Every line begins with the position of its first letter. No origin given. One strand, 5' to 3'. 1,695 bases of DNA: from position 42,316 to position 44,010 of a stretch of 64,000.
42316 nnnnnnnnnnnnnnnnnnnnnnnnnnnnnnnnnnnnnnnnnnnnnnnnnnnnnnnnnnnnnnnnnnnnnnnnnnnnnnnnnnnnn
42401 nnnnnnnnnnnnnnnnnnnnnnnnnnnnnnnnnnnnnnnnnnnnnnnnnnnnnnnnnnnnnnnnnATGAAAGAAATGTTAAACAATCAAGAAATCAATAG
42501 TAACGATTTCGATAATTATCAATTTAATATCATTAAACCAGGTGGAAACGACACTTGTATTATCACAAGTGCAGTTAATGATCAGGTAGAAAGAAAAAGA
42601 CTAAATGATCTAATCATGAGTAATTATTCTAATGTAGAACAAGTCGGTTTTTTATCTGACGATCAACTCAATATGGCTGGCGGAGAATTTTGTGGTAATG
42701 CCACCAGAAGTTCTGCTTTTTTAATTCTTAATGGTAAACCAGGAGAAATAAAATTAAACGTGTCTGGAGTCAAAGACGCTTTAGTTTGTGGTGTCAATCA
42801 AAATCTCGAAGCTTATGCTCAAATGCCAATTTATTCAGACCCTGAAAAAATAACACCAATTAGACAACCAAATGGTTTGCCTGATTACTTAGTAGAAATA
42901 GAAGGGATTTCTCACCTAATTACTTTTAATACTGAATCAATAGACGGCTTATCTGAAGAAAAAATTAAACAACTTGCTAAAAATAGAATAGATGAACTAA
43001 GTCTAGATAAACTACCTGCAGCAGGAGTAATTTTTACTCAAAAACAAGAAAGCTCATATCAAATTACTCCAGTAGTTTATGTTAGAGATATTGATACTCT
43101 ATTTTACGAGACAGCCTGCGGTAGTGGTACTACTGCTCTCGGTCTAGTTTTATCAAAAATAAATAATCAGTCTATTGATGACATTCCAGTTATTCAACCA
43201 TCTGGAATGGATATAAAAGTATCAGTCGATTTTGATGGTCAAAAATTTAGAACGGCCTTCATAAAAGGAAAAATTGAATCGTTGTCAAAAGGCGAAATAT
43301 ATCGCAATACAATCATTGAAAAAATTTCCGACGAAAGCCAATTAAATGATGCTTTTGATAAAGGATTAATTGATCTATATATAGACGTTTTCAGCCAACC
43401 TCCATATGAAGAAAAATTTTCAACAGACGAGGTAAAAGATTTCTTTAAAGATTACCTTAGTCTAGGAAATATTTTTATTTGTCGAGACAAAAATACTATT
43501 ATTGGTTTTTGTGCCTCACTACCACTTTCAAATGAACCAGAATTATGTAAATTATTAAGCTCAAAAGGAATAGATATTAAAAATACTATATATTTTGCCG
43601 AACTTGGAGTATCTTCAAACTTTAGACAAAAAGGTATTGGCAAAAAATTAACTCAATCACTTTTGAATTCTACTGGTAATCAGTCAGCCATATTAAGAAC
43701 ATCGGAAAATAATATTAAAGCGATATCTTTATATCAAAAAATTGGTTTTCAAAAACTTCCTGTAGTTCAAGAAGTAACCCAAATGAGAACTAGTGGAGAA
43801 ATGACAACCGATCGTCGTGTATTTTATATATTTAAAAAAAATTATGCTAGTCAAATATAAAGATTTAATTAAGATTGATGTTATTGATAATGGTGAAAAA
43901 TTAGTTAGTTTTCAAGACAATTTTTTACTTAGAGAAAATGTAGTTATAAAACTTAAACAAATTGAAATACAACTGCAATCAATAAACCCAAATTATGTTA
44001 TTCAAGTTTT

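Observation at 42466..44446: DapF-fold domain (first catalytic Cys replaced by Ser) fused to a GNAT acetyltransferase, adjacent to a VanX-like M15 D-Ala-D-Ala dipeptidase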

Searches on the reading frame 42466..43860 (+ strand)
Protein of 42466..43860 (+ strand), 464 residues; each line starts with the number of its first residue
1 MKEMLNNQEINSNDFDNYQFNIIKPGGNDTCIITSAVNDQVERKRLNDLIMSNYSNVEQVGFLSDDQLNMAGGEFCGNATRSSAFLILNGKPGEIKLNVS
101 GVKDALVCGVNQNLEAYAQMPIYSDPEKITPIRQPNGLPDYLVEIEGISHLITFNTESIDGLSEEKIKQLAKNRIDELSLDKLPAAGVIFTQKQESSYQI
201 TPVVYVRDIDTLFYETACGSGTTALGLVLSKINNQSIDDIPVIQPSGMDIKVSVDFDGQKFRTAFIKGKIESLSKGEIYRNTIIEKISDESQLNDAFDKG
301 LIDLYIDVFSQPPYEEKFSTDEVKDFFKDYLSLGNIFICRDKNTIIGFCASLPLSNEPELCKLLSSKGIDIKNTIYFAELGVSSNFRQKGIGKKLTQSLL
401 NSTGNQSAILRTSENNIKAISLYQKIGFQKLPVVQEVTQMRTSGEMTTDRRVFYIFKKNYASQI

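Call 3: search_protein_families(library=pfam, proteins=[window:42466-43860:+], max_evalue=1)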
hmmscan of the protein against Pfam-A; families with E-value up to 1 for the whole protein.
window:42466-43860:+ (464 aa): 8 families
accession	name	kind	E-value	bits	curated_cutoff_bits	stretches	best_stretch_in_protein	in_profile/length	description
PF00583.31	Acetyltransf_1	-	6.8e-11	42.9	20.7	1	311-428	9-116/116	Acetyltransferase (GNAT) family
PF13508.13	Acetyltransf_7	-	1e-10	42.3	27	1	334-430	3-84/84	Acetyltransferase (GNAT) domain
PF13673.13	Acetyltransf_10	-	8.2e-07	29.5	23.6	1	369-440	46-119/128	Acetyltransferase (GNAT) domain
PF08445.16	FR47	-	2.3e-05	24.7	22.1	1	380-431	27-80/86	FR47-like protein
PF13527.13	Acetyltransf_9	-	0.048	14.1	25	1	300-355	12-62/127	Acetyltransferase (GNAT) domain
PF13302.13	Acetyltransf_3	-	0.062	14.4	25.4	1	317-429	31-138/138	Acetyltransferase (GNAT) domain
PF18014.7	Acetyltransf_18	-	0.094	12.9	22.7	1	391-449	62-117/124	Acetyltransferase (GNAT) domain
PF14542.12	Acetyltransf_CG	-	0.18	12.4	30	1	373-404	23-54/80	GCN5-related N-acetyl-transferase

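Call 4: search_protein_families(library=ncbifam, proteins=[window:42466-43860:+], max_evalue=1)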
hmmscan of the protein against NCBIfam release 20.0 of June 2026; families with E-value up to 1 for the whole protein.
window:42466-43860:+ (464 aa): 21 families
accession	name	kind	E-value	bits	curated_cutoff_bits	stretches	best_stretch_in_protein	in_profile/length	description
NF052224.1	HistRaceHisRFuso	equivalog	6.4e-30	104.7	400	1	19-279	4-253/254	histidine racemase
NF033599.1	His_racem_CntK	equivalog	6.4e-26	91.4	300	1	19-279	5-269/271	histidine racemase CntK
TIGR01575.1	rimI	equivalog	2.9e-06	27.5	86.4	1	378-432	59-116/132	ribosomal protein S18-alanine N-acetyltransferase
TIGR03448.1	mycothiol_MshD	equivalog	0.00042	19.7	163.1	1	380-430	234-287/294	mycothiol synthase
TIGR03103.1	trio_acet_GNAT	equivalog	0.00084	18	569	1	380-434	161-218/547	N-acetylglutaminylglutamine synthetase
NF007025.1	PRK09491.1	equivalog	0.001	19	173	1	379-434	67-125/145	ribosomal protein S18-alanine N-acetyltransferase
TIGR00652.1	DapF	equivalog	0.0013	18.2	114.65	1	74-278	71-268/270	diaminopimelate epimerase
NF002959.0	PRK03624.1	equivalog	0.002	17.9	124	1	379-434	77-135/147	GNAT family acetyltransferase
NF040503.1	resist_ArsN1a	equivalog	0.0026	17.5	170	1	382-440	84-145/159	arsinothricin resistance N-acetyltransferase ArsN1 family A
NF049894.1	CG3035_N_ac_Glu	equivalog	0.0026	17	280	1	380-429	238-290/300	N-acetylglutamate synthase, CG3035 family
NF007807.0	PRK10514.1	equivalog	0.0033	17.4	134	1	380-430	76-124/147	acetyltransferase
NF053587.1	SpmdActasePaiA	equivalog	0.01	15.6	250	1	381-430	97-149/172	spermidine/spermine N(1)-acetyltransferase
NF033083.0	AAC_3_I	equivalog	0.012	15.9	200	1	372-429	75-135/145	AAC(3)-I family aminoglycoside N-acetyltransferase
NF000360.1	sat4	exception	0.016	15.3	380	1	375-434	97-158/180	streptothricin N-acetyltransferase Sat4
NF007853.0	PRK10562.1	equivalog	0.022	15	125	1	371-439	65-132/146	N-acetyltransferase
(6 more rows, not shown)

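Call 7: find_homologous_proteins(query=window:42466-43860:+, max_evalue=0.001)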
Query window:42466-43860:+ (464 aa): 998 proteins with E <= 0.001 among 8000 candidates; the best 120 are listed.
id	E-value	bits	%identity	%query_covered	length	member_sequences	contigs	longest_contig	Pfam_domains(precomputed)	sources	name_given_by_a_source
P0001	0.0e+0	1023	100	100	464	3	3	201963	PF13673.14,PF13508.14,PF08445.17,PF26317.1,PF00583.32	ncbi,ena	-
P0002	4.4e-244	829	81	100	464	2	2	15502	PF13673.14,PF13508.14,PF08445.17,PF26317.1,PF00583.32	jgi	-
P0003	4.9e-241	819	80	99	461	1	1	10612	PF13508.14,PF26317.1,PF00583.32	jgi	-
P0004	4.0e-231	786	77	99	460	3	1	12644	PF13673.14,PF13508.14,PF08445.17,PF26317.1,PF00583.32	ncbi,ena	-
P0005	1.9e-213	728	72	98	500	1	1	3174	PF13673.14,PF13508.14,PF08445.17,PF26317.1,PF00583.32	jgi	jgi:histidine racemase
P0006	3.6e-171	588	60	99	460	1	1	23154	PF13673.14,PF13508.14,PF08445.17,PF26317.1,PF00583.32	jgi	jgi:diaminopimelate epimerase/ribosomal protein S18 acetylase RimI-like enzyme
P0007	1.4e-165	570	59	95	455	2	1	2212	PF13673.14,PF13508.14,PF08445.17,PF26317.1,PF00583.32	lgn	-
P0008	4.1e-136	473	50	96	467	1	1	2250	PF13508.14,PF26317.1,PF00583.32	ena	-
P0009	1.6e-130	454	78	58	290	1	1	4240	PF26317.1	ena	-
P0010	4.8e-130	453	49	98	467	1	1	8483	PF13508.14,PF08445.17,PF26317.1,PF00583.32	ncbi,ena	-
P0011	2.2e-127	444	48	95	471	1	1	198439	PF13508.14,PF26317.1,PF00583.32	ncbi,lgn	-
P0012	2.8e-127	444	48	95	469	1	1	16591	PF13508.14,PF08445.17,PF26317.1,PF00583.32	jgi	-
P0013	1.1e-126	442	72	60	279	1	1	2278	PF26317.1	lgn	-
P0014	1.9e-122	428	70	61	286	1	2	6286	PF26317.1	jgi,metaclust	metaclust:\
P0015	2.9e-122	427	47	94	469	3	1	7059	PF13673.14,PF13508.14,PF26317.1,PF00583.32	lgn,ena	-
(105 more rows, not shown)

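Call 14: find_related_loci(query=A1, collection=genome_contigs, flank=6000)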
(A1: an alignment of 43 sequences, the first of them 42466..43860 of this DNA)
Query A1 (464 aa) in genome_contigs; peptide patterns used: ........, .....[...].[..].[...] (x = any residue, [..] = any of these).
600 stretches matched a pattern (row limit reached: there are more); 579 encode a relative of the query (tblastn E <= 1e-3); the best 80 are kept; 80 distinct loci.
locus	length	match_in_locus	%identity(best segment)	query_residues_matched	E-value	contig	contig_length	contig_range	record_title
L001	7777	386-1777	49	1-455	5e-138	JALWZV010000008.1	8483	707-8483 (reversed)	MAG: Candidatus Roizmanbacteria bacterium isolate T2_metabat1_scaf2bin.165 T2_NODE_12540_length_8483_cov_2.679871, whole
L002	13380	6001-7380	44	2-453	2e-123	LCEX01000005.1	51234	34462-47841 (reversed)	MAG: Candidatus Gottesmanbacteria bacterium GW2011_GWC1_43_10 UV55_C0005, whole genome shotgun sequence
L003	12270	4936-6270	44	20-457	2e-120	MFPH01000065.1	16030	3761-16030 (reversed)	MAG: Candidatus Levybacteria bacterium RIFCSPLOWO2_12_FULL_37_14 rifcsplowo2_12_scaffold_7995, whole genome shotgun sequ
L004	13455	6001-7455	43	1-463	4e-116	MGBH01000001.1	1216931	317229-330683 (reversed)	MAG: Candidatus Roizmanbacteria bacterium RIFOXYA2_FULL_38_14 RIFOXYA2_FULL_OP11_Roizmanbacteria_38_14, whole genome sho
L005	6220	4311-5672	44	17-454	2e-114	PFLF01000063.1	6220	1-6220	MAG: Candidatus Roizmanbacteria bacterium CG_4_10_14_0_8_um_filter_39_9 CG_4_10_14_0.8_um_filter_scaffold_10108_c, whole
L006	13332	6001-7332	41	19-458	1e-105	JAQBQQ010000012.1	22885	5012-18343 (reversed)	MAG: Candidatus Peribacteria bacterium isolate RYN_377 scaffold_1037525, whole genome shotgun sequence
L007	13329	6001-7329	41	20-453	5e-98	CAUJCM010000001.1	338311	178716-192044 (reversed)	MAG: Patescibacteria group bacterium isolate KLAP129 genome assembly, contig: KLAP129_211092, whole genome shotgun seque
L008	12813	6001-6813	49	18-285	3e-80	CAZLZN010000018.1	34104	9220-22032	MAG TPA_asm: uncultured Gammaproteobacteria bacterium isolate SRP278252_co2_871 genome assembly, contig: NODE_2487_lengt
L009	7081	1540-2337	49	13-275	1e-77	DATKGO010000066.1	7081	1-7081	MAG TPA_asm: Patescibacteria group bacterium isolate SMAG_U14553 k141_168602, whole genome shotgun sequence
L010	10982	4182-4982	45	12-278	9e-73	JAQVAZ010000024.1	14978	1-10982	MAG: Candidatus Gracilibacteria bacterium isolate STD2_53 NODE_14955_length_14978_cov_3.743654_Sandtown_D2, whole genome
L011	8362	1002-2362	47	1-453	4e-94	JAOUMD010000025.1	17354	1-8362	MAG: Candidatus Paceibacterota bacterium isolate 8_1_July_SF_Bin25 8_1_July_SF_Bin25_scaffold_1099_c1, whole genome shot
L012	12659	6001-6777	45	18-274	2e-67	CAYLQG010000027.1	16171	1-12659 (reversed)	MAG TPA_asm: uncultured Gammaproteobacteria bacterium isolate binchicken_co54_478 genome assembly, contig: NODE_6395_len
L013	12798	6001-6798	47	11-276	6e-63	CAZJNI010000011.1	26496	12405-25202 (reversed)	MAG TPA_asm: uncultured Gammaproteobacteria bacterium isolate binchicken_co38_1358 genome assembly, contig: NODE_3796_le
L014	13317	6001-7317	32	2-441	4e-60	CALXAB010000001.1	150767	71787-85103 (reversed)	MAG: uncultured Clostridia bacterium isolate BRZ_FK__bin7 genome assembly, contig: BRZ_FK__NODE_121_length_150767_cov_22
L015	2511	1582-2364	43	12-272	4e-60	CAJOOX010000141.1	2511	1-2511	uncultured Bacteroidales bacterium isolate Rumen_Coassembly_mag_244 genome assembly, contig: k87_13684917, whole genome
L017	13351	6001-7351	43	18-459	8e-82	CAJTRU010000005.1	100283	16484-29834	MAG TPA_asm: uncultured Lachnospiraceae bacterium isolate MGBC111501 genome assembly, contig: MGBC111501.5, whole genome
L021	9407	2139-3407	30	17-440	2e-52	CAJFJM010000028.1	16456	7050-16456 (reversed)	uncultured Clostridia bacterium isolate Chicken_20_mag_41 genome assembly, contig: MAGpy_11413_20_idba_bin_41_fascaffold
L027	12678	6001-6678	41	15-256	3e-50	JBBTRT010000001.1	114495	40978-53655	MAG: Patescibacteria group bacterium isolate H52-bin002_1 H52_bin002_1_000000000001, whole genome shotgun sequence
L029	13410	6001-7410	39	23-456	1e-49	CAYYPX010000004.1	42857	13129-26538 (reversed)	MAG TPA_asm: uncultured Micavibrio sp. isolate SRP199154_co2_59 genome assembly, contig: NODE_516_length_42857_cov_17.16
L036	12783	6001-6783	39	17-278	5e-46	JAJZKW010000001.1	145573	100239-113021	MAG: Candidatus Micrarchaeota archaeon isolate MAS1.bin63 NODE_28_length_145573_cov_25.441683, whole genome shotgun sequ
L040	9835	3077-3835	38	18-278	7e-44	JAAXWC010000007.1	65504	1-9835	MAG: Candidatus Roizmanbacteria bacterium isolate W9_Combined_metabat1_114 W9_Combined_metabat1_114_NODE_240, whole geno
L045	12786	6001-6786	37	18-270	4e-40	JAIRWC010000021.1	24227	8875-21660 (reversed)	MAG: Oscillospiraceae bacterium isolate Glo450_bin1 k119_1914258, whole genome shotgun sequence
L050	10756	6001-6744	34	14-275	9e-32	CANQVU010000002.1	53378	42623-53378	MAG: uncultured Clostridia bacterium isolate Lapin-014__bin29 genome assembly, contig: Lapin-014__NODE_425_length_53378_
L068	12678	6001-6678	31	19-259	2e-27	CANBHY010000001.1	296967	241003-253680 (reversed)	MAG TPA_asm: uncultured Clostridium sp. isolate SRR15431161_bin.17_metawrap_v1.3_MAG genome assembly, contig: NODE.6_len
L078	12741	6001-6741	35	10-273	6e-26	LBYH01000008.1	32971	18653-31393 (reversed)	MAG: Parcubacteria group bacterium GW2011_GWA2_40_143 UT83_C0008, whole genome shotgun sequence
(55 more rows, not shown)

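Call 19: search_protein_families(library=pfam, proteins=[L017:7795-9582:+, L045:6803-8569:+, L009:2333-3472:+, L011:4633-5847:+, L002:4892-5191:+, L029:3871-5958:+, L078:6838-7884:+, L036:6789-7373:+, L007:8400-9623:+, L003:4456-4725:+], max_evalue=0.01)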
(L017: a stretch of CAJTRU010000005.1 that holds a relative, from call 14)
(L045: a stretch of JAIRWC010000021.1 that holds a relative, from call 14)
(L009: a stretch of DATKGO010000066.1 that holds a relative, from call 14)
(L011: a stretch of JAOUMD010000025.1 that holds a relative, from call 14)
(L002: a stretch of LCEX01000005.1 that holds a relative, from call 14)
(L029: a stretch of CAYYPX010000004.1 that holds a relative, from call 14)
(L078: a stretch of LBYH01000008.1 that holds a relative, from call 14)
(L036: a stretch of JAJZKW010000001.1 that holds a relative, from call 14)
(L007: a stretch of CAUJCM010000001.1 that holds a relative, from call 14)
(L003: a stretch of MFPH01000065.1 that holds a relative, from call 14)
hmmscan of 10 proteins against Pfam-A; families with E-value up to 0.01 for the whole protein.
L017:7795-9582:+ (595 aa): 4 families
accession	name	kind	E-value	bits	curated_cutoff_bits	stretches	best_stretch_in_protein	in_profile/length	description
PF01634.23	HisG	-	4.2e-46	157.2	25.5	1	329-488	1-157/158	ATP phosphoribosyltransferase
PF01427.22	Peptidase_M15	-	2e-18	67.4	27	1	70-227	37-188/199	D-ala-D-ala dipeptidase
PF08029.16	HisG_C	-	4.4e-07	30.4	23.5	1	493-591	1-72/73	HisG, C-terminal domain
PF09084.16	NMT1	-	0.00022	21.6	20.5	1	331-440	32-148/216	NMT1/THI5 like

L045:6803-8569:+ (588 aa): 5 families
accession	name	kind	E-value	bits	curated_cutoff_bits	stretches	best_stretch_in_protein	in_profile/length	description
PF01634.23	HisG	-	1e-46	159.2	25.5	1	351-506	1-156/158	ATP phosphoribosyltransferase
PF01427.22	Peptidase_M15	-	3e-14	53.7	27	1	91-251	39-188/199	D-ala-D-ala dipeptidase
PF09084.16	NMT1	-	4.7e-07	30.4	20.5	1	346-495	24-192/216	NMT1/THI5 like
PF02557.22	VanY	-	1.2e-05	25.5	25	1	93-178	4-78/132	D-alanyl-D-alanine carboxypeptidase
PF08029.16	HisG_C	-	0.0091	16.5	23.5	0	512-584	1-72/73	HisG, C-terminal domain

L009:2333-3472:+ (379 aa): 3 families
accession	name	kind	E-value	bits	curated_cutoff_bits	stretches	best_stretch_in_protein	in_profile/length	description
PF01546.33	Peptidase_M20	-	6.4e-22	78.9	24.6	1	69-375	2-204/206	Peptidase family M20/M25/M40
PF07687.19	M20_dimer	-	3.5e-10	40.2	21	1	164-278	2-100/107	Peptidase dimerisation domain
PF04389.22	Peptidase_M28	-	5.8e-05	23.3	21.3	1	64-157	12-95/193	Peptidase family M28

L011:4633-5847:+ (404 aa): 3 families
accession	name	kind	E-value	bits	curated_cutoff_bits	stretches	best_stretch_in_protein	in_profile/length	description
PF01546.33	Peptidase_M20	-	1.9e-16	61.1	24.6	1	85-399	2-204/206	Peptidase family M20/M25/M40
PF07687.19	M20_dimer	-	2.7e-09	37.4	21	1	183-302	2-103/107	Peptidase dimerisation domain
PF04389.22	Peptidase_M28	-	0.00074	19.7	21.3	1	81-160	13-78/193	Peptidase family M28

L002:4892-5191:+ (99 aa): 5 families
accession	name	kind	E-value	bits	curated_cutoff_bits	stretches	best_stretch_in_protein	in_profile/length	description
PF01371.25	Trp_repressor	-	3.9e-23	81.8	27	1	9-93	1-86/88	Trp repressor protein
PF13384.12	HTH_23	-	1.9e-07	31.1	24.6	1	44-84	5-46/50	Homeodomain-like domain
PF13936.12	HTH_38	-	4.7e-06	26.7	27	1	43-76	7-40/44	Helix-turn-helix domain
PF13542.12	HTH_Tnp_ISL3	-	0.0048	16.8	27.4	1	49-77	20-47/51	Helix-turn-helix domain of transposase family ISL3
PF08279.18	HTH_11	-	0.0051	17.1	25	1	48-76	4-35/55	HTH domain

L029:3871-5958:+ (695 aa): 3 families
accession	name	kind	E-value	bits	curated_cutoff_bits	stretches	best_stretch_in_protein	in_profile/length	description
PF13393.11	tRNA-synt_His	-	2.4e-32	112.9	25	1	267-592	1-308/308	Histidyl-tRNA synthetase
PF00587.30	tRNA-synt_2b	-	3e-06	27.9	29.3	1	335-500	8-146/179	tRNA synthetase class II core domain (G, H, P, S and T)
PF01409.25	tRNA-synt_2d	-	0.00015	21.8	19.8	1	278-396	18-136/246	tRNA synthetases class II core domain (F)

L078:6838-7884:+ (348 aa): 2 families
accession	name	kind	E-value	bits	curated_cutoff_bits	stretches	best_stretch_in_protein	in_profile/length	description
PF01546.33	Peptidase_M20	-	5.2e-25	89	24.6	1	64-345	2-195/206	Peptidase family M20/M25/M40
PF07687.19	M20_dimer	-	3.2e-23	82.2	21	1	163-272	1-104/107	Peptidase dimerisation domain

L036:6789-7373:+ (194 aa): 2 families
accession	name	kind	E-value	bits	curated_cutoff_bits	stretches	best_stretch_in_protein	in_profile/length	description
PF13508.13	Acetyltransf_7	-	0.00056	20.7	27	1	110-171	25-83/84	Acetyltransferase (GNAT) domain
PF00583.31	Acetyltransf_1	-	0.0015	19.2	20.7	1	45-170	16-116/116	Acetyltransferase (GNAT) family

L007:8400-9623:+ (407 aa): 1 family
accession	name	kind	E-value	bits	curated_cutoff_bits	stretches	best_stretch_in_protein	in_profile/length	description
PF00221.24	Lyase_aromatic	-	7.7e-148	493.4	27.3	1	2-362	102-465/466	Aromatic amino acid lyase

L003:4456-4725:+ (89 aa): 2 families
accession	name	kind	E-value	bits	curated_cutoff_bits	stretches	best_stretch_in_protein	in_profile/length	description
PF01371.25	Trp_repressor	-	1e-22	80.4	27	1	5-88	3-87/88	Trp repressor protein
PF13384.12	HTH_23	-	0.0068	16.6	24.6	0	38-73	5-40/50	Homeodomain-like domain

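Call 32: predict_structure(alignment_id=A1)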
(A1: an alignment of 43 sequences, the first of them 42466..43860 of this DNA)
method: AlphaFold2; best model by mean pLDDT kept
length: 464 residues; sequences in the alignment: 43
mean_pLDDT: 91.8   pTM: 0.85
mean pLDDT of the five models: 91.8, 91.8, 90.9, 90.8, 90.5
residues with pLDDT >= 90: 396; 70-90: 47; 50-70: 2; < 50: 19
segments of 3 or more residues with pLDDT < 50: 1-14, 460-464
pLDDT, mean of each block of 10 residues (from residue 1): 36 66 90 93 93 90 95 92 97 97 96 97 97 85 95 93 97 96 95 95 93 94 98 97 95 98 97 93 95 96 97 94 97 97 95 95 93 93 92 94 91 93 93 94 94 84 36
secondary structure, 60 per line:
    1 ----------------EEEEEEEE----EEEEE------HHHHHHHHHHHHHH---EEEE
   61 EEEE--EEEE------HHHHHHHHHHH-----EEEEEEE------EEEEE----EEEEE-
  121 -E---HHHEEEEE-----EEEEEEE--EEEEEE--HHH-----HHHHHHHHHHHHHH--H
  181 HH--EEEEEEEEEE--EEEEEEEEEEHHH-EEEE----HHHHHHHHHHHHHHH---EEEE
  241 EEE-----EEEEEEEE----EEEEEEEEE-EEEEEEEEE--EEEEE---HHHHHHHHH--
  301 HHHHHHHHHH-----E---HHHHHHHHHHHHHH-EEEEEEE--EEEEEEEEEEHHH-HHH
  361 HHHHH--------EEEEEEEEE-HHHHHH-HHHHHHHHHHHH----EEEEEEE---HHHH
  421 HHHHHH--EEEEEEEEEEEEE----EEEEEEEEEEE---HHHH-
elements in order: E17-24 E29-33 H40-53 E57-64 E67-70 H77-87 E93-99 E106-110 E115-119 E129-133 E139-145 E148-153 H164-177 E185-194 E197-206 E211-214 H219-233 E237-243 E249-256 E261-269 E271-279 E282-286 H290-298 H301-310 H320-333 E335-341 E344-353 H358-365 E374-382 H384-389 H391-402 E407-413 H417-426 E429-441 E446-456 H460-463
